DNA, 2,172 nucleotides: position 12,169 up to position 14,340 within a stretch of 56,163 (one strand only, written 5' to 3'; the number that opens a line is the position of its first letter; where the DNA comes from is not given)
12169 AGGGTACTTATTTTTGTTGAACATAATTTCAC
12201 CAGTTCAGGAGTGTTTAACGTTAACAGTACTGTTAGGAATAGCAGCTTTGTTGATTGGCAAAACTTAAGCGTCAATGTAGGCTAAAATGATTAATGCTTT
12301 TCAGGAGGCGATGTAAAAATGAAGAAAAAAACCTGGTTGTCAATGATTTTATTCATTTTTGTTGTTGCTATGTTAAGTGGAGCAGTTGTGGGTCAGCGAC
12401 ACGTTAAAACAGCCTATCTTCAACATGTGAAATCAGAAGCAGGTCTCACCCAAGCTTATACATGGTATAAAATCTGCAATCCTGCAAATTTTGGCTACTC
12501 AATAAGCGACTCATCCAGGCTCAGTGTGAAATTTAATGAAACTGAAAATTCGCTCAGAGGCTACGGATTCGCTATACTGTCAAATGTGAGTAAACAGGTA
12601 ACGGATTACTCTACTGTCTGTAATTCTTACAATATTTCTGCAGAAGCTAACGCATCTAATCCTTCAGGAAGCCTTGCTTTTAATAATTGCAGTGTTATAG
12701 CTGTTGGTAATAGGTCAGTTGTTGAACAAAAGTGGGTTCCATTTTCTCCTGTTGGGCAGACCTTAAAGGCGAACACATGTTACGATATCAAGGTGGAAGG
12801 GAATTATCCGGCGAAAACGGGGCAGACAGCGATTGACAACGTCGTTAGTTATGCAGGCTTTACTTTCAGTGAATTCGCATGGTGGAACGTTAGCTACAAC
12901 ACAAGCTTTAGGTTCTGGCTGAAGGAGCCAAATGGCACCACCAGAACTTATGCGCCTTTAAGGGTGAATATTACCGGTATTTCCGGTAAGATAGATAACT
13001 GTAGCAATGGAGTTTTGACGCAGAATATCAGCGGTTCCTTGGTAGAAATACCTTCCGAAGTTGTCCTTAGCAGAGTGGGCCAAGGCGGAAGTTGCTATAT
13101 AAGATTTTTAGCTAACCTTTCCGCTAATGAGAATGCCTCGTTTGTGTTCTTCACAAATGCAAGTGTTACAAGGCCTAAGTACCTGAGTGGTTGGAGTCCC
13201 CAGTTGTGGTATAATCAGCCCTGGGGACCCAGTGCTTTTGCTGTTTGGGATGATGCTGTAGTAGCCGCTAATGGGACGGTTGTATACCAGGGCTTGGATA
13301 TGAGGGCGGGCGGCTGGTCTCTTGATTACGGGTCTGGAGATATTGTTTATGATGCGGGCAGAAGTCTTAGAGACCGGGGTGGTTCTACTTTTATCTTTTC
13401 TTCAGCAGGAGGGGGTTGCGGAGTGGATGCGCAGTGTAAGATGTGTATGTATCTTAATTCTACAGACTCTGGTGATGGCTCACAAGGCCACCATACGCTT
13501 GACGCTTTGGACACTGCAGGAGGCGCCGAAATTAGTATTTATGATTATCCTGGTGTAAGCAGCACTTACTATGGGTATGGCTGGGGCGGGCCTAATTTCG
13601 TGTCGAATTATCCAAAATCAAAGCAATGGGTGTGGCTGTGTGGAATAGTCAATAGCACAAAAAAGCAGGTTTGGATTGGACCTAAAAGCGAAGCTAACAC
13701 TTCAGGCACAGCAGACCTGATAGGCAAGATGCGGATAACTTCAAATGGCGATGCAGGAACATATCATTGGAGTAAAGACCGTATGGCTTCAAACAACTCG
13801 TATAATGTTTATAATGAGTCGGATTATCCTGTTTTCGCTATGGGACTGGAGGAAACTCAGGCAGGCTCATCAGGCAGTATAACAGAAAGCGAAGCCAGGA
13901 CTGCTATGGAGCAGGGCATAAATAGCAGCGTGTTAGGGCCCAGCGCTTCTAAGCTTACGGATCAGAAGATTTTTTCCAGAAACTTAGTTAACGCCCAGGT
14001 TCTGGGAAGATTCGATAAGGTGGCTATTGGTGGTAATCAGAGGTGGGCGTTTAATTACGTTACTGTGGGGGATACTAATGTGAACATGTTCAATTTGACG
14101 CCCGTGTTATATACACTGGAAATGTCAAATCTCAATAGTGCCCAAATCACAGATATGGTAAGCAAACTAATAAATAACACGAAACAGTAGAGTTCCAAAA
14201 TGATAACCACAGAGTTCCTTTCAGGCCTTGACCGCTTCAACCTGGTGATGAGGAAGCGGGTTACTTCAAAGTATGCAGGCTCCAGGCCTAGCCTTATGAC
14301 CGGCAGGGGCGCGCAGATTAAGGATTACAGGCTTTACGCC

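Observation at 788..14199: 13.4-kb low-GC secretome block wedged between a MoxR ATPase gene and its usual DUF58 partner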

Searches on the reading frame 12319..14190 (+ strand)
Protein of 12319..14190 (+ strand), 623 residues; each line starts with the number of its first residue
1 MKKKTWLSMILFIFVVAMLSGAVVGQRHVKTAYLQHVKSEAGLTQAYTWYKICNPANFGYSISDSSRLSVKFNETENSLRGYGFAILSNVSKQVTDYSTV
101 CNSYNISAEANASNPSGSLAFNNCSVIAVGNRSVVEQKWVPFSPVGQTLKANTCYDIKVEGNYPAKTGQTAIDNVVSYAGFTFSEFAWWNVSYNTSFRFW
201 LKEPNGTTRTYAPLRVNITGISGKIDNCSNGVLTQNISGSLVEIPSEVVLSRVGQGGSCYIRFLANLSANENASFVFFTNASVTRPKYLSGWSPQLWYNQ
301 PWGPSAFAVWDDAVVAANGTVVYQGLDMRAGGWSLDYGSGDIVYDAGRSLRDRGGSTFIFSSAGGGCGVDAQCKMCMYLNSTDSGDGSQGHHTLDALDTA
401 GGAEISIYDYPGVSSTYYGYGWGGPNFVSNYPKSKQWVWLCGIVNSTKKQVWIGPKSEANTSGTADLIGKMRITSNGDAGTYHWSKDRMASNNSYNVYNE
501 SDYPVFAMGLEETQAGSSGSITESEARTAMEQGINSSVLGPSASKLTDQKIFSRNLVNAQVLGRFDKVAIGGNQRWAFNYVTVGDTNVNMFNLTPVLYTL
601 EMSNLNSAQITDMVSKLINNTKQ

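Call 5: search_protein_families(library=pfam, proteins=[window:12319-14190:+], max_evalue=0.01)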
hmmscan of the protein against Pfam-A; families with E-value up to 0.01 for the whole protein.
window:12319-14190:+ (623 aa): 0 families

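Call 45: find_homologous_proteins(query=window:12319-14190:+, max_evalue=0.001)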
Query window:12319-14190:+ (623 aa): 4 proteins with E <= 0.001 among 8000 candidates.
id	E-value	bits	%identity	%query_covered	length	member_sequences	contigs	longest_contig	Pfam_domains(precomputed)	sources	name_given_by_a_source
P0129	0.0e+0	1425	100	100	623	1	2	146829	-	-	-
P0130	0.0e+0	1087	73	100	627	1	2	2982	-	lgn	-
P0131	5.9e-275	932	66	96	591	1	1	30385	-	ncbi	-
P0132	1.5e-62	230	41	32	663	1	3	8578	-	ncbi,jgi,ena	-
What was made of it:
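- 12319..14190 (+): ORF4, 623 aa. Signal peptide, an N-terminal domain (about 10-290) and a C-terminal domain of about 100 aa (about 520-622), both shared with many DPANN-type surface proteins. No Pfam or PDB match. Homologues P0130 (73%) and P0131 (66%) (call 45).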

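Call 46: find_encoding_contigs(protein=P0131, flank=10000, max_places=3)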
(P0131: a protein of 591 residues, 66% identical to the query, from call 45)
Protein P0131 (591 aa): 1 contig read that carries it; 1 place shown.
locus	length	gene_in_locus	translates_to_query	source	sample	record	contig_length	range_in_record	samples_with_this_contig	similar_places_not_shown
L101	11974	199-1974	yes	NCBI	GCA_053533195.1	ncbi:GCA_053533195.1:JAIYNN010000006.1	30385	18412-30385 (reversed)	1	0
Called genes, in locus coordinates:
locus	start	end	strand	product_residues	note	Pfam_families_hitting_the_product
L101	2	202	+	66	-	?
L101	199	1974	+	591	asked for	-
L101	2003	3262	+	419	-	PF01808:AICARFT_IMPCHas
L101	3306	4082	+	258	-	-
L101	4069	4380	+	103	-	-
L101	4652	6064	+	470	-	PF13522:GATase_6, PF13537:GATase_7, PF00156:Pribosyltran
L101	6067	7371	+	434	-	PF02844:GARS_N, PF01071:GARS_A, PF02843:GARS_C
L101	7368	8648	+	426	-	PF22660:RS_preATP-grasp-like, PF02786:CPSase_L_D2, PF02222:ATP-grasp, PF07478:Dala_Dala_lig_C, PF21244:PurT_C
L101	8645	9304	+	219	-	PF00551:Formyl_trans_N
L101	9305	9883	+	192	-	PF01812:5-FTHF_cyc-lig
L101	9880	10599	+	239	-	-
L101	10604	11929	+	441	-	PF00464:SHMT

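Call 47: find_encoding_contigs(protein=P0130, flank=10000, max_places=3)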
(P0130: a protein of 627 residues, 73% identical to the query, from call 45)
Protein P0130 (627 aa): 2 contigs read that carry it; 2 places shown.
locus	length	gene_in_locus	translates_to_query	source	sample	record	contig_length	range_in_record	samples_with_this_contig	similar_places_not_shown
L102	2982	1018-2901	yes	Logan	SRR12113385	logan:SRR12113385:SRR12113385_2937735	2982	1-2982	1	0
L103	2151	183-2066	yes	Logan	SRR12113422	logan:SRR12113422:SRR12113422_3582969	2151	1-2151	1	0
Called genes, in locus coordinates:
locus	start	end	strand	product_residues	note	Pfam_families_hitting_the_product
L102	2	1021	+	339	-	?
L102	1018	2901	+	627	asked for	-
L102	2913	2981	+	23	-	?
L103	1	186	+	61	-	?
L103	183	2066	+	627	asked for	-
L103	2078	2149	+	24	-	?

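Call 53: search_protein_families(library=pfam, proteins=[window:12319-14190:+], max_evalue=5)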
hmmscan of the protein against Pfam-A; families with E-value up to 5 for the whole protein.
window:12319-14190:+ (623 aa): 0 families

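Call 54: search_protein_families(library=ncbifam, proteins=[window:12319-14190:+], max_evalue=0.01)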
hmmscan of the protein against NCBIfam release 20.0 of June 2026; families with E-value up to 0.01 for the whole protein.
window:12319-14190:+ (623 aa): 0 families

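Call 62: find_related_loci(query=A5, collection=metagenome_contigs, flank=10000)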
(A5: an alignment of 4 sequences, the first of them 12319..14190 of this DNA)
Query A5 (623 aa) in metagenome_contigs; peptide patterns used: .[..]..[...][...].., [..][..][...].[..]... (x = any residue, [..] = any of these).
209 stretches matched a pattern; 11 encode a relative of the query (tblastn E <= 1e-3); 11 distinct loci.
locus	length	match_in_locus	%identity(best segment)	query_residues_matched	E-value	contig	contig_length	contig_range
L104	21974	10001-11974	67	1-623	7e-46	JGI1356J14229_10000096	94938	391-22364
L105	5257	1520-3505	41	3-623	1e-42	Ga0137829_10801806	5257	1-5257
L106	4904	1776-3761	41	3-623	1e-42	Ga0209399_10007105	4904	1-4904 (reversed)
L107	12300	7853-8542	32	9-213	5e-31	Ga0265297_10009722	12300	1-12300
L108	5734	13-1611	46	124-623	4e-25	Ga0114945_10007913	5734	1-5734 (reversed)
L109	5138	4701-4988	35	4-97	1e-12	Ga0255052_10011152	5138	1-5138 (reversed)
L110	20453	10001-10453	28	132-282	2e-5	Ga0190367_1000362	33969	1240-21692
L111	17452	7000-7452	28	132-282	2e-5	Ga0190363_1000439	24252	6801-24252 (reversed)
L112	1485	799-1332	24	10-189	2e-5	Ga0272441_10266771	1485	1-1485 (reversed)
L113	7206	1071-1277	28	129-193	7e-5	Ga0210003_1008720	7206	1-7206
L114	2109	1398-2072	23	7-193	5e-5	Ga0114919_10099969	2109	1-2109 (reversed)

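Call 63: find_related_loci(query=A5, collection=viral_contigs, flank=10000)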
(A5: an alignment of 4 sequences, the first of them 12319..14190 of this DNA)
Query A5 (623 aa) in viral_contigs; peptide patterns used: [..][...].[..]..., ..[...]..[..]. (x = any residue, [..] = any of these).
65 stretches matched a pattern; 2 encode a relative of the query (tblastn E <= 1e-3); 2 distinct loci.
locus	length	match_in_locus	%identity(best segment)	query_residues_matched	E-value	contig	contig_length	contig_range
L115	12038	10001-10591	26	34-193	2e-5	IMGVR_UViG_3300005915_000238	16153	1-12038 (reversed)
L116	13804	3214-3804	26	34-193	2e-5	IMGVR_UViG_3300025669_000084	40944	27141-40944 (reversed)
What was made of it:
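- On Horizontally acquired genomic island: No provirus-like relatives in IMG/VR (call 63).
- Tried and rejected: The IMG/VR scan with the ORF4 family returned only 26%-identity partial hits (call 63).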

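Call 67: search_protein_families(library=pfam, proteins=[L104:12025-12933:+, L104:12940-13560:+, L104:13550-14029:+, L104:14042-14461:-, L104:14722-17427:-, L104:17636-19435:-, L104:20167-21174:-, L104:21202-21777:+, L104:4776-9998:+], max_evalue=0.001)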
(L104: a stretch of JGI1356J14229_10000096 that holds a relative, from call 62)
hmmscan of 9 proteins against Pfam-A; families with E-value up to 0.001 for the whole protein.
L104:12025-12933:+ (302 aa): 4 families
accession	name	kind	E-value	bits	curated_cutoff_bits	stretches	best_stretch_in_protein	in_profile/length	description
PF03446.21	NAD_binding_2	-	6.4e-42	143.7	21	1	3-157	2-155/161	NAD binding domain of 6-phosphogluconate dehydrogenase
PF00393.24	6PGD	-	1.1e-27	97.7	27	1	169-281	1-118/290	6-phosphogluconate dehydrogenase, C-terminal domain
PF03807.23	F420_oxidored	-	5.6e-07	30.5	21.6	1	3-94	2-90/94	NADP oxidoreductase coenzyme F420-dependent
PF02826.25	2-Hacid_dh_C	-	1.2e-05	25.2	25.1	1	2-56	38-91/178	D-isomer specific 2-hydroxyacid dehydrogenase, NAD binding domain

L104:12940-13560:+ (206 aa): 1 family
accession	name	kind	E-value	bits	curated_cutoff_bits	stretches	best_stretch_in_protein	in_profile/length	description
PF04199.19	Cyclase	-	2e-23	83.6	23.1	1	5-148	2-140/142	Putative cyclase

L104:13550-14029:+ (159 aa): 0 families

L104:14042-14461:- (139 aa): 1 family
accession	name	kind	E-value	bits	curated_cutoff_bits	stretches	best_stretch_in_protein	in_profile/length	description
PF00293.34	NUDIX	-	2.6e-17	63.5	21.1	1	15-117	16-122/134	NUDIX domain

L104:14722-17427:- (901 aa): 4 families
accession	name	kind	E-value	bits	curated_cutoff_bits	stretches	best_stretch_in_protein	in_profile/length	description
PF00696.33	AA_kinase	-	9.7e-30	104.5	24.9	1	3-293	2-232/234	Amino acid kinase family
PF00742.24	Homoserine_dh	-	4.7e-21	75.8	22.9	1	703-890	23-170/173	Homoserine dehydrogenase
PF00208.27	ELFV_dehydrog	-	0.00018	21.7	23.4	1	504-575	29-93/241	Glutamate/Leucine/Phenylalanine/Valine dehydrogenase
PF03447.22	NAD_binding_3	-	0.00024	22.2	24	0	594-646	44-94/116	Homoserine dehydrogenase, NAD binding domain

L104:17636-19435:- (599 aa): 2 families
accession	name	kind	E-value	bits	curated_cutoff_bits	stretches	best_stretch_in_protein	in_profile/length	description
PF05673.19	DUF815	-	1.2e-14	54.5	23.8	1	363-488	22-150/249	Protein of unknown function (DUF815)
PF13191.12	AAA_16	-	3.5e-05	24.8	32.6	1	372-431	3-61/167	AAA ATPase domain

L104:20167-21174:- (335 aa): 1 family
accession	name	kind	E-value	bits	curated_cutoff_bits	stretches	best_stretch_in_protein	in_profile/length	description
PF05598.16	DUF772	-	4.2e-06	27.1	23.1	1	35-103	1-71/74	Transposase domain (DUF772)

L104:21202-21777:+ (191 aa): 4 families
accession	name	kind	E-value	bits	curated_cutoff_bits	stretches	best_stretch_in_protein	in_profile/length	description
PF13412.12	HTH_24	-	5.8e-08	32.6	21.9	1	117-158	6-47/48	Winged helix-turn-helix DNA-binding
PF12802.13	MarR_2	-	2.7e-07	31.1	27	1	112-162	3-54/61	MarR family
PF01978.25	TrmB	-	8.7e-07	29.1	25.6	1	117-166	11-59/68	Sugar-specific transcriptional regulator TrmB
PF01047.28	MarR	-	0.00013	22.2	24.6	1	112-158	1-47/59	MarR family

L104:4776-9998:+ (1740 aa): 4 families
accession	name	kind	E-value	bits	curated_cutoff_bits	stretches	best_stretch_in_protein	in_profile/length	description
PF07705.17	CARDB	-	2e-31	108.6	22.7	3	1233-1332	1-99/101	CARDB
PF07495.19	Y_Y_Y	-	3.8e-07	30.4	26.6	0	1488-1514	29-55/65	Y_Y_Y domain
PF19077.6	Big_13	-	1.2e-06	29.3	27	0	1398-1430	69-101/102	Bacterial Ig-like domain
PF17957.7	Big_7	-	6.7e-05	23.9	24.1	0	1154-1209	15-68/70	Bacterial Ig domain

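Call 70: predict_structure(alignment_id=A5)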
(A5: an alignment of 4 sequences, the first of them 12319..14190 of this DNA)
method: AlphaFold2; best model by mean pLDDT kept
length: 623 residues; sequences in the alignment: 4
mean_pLDDT: 32.9   pTM: 0.24
mean pLDDT of the five models: 32.9, 32.3, 31.3, 30.5, 28.3
residues with pLDDT >= 90: 0; 70-90: 0; 50-70: 44; < 50: 579
segments of 3 or more residues with pLDDT < 50: 1-9, 16-51, 55-60, 63-81, 96-130, 151-154, 161-623
pLDDT, mean of each block of 10 residues (from residue 1): 47 45 33 32 39 46 45 35 55 50 32 31 41 53 60 50 37 29 22 26 28 27 26 28 26 27 28 29 25 23 25 28 27 31 28 38 34 36 30 36 31 26 22 29 35 28 32 38 31 21 21 25 27 27 27 24 29 31 30 33 40 42 32
secondary structure, 60 per line:
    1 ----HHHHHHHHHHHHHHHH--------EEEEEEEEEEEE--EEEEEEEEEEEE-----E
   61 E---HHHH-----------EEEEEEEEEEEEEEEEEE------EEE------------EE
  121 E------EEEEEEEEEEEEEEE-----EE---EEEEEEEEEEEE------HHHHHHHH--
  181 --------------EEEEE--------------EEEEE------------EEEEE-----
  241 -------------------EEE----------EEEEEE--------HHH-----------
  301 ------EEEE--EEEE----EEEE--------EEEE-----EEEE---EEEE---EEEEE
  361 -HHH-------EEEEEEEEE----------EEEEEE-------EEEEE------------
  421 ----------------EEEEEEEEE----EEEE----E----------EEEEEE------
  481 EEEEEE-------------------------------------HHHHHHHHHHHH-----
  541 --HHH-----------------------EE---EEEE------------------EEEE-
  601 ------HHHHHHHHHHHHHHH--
elements in order: H5-20 E29-40 E43-54 H65-68 E80-97 E104-106 E119-121 E128-142 E153-164 H171-178 E195-199 E214-218 E231-235 E260-262 E273-278 E307-310 E313-316 E321-324 E333-336 E342-345 E349-352 E356-360 E372-380 E391-396 E404-408 E437-445 E450-453 E469-474 E481-486 H524-535 E574-577 E596-599 H607-621

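Call 75: search_solved_structures(query=A5, max_evalue=1)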
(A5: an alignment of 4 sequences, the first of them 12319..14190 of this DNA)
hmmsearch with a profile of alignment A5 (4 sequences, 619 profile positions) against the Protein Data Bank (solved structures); distinct sequences matched with E-value up to 1: 0.

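Call 76: search_protein_representatives(protein=window:12319-14190:+)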
Query: 623 residues. Proteins with E-value up to 0.001 (for the whole library): 710; up to 1e-10: 422; up to 1e-30: 10. The best 150 are listed.
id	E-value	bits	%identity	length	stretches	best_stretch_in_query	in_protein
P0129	0.0e+00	1425.0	100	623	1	1-623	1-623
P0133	1.1e-69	251.9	46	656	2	15-197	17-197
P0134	7.1e-59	216.2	40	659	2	504-623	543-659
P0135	2.0e-51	191.5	37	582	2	17-193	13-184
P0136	3.8e-49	184.0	39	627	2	9-194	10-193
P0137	7.3e-41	156.7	34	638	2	12-282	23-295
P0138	5.8e-39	150.4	37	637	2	522-621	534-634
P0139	5.5e-38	147.2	56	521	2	502-623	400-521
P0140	3.5e-36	141.2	37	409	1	3-221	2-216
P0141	4.3e-34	134.3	33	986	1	7-288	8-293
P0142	2.3e-30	122.0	34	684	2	514-622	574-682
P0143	5.3e-28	114.2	31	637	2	502-622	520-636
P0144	6.7e-27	110.5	36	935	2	114-221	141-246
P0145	1.1e-26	109.8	38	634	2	507-623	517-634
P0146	3.4e-26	108.2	33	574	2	508-622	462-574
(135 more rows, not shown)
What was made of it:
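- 12319..14190 (+): The C-terminal domain matches more than 400 cluster representatives and is always C-terminal (call 76).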

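Call 78: search_protein_families(library=pfam, alignment_id=A6, max_evalue=0.001)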
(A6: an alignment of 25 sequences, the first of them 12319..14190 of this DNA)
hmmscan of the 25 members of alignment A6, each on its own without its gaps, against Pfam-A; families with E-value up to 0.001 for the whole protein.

A. member 1, window:12319-14190:+ (623 aa): 0 families

B. families by the number of members that match (of 25 scanned): 14 families
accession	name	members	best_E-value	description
PF13385.13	Laminin_G_3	7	1.4e-39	Concanavalin A-like lectin/glucanases superfamily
PF00082.27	Peptidase_S8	1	1.2e-34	Subtilase family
PF24684.1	Vgb_lyase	1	1.1e-22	Virginiamycin B lyase family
PF01436.27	NHL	1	1.1e-13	NHL repeat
PF08450.18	SGL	1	1.8e-13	SMP-30/Gluconolactonase/LRE-like region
PF16640.11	Big_3_5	1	8.8e-11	Bacterial Ig-like domain (group 3)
PF06739.17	SBBP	1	8.4e-08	Beta-propeller repeat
PF25275.1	Golvesin_C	1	6.9e-07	Golvesin C-terminal domain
PF05593.20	RHS_repeat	1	1.6e-06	RHS Repeat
PF17789.7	MG4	1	1.3e-05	Macroglobulin domain MG4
PF00354.24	Pentaxin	1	2.2e-05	Pentaxin family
PF10102.14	DUF2341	1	3.2e-05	Domain of unknown function (DUF2341)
PF07494.17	Reg_prop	1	0.00027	Two component regulator propeller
PF17963.7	Big_9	1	0.00064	Bacterial Ig domain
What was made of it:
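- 12319..14190 (+): Partner domains include Laminin_G_3, S8, NHL and Ig (call 78).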
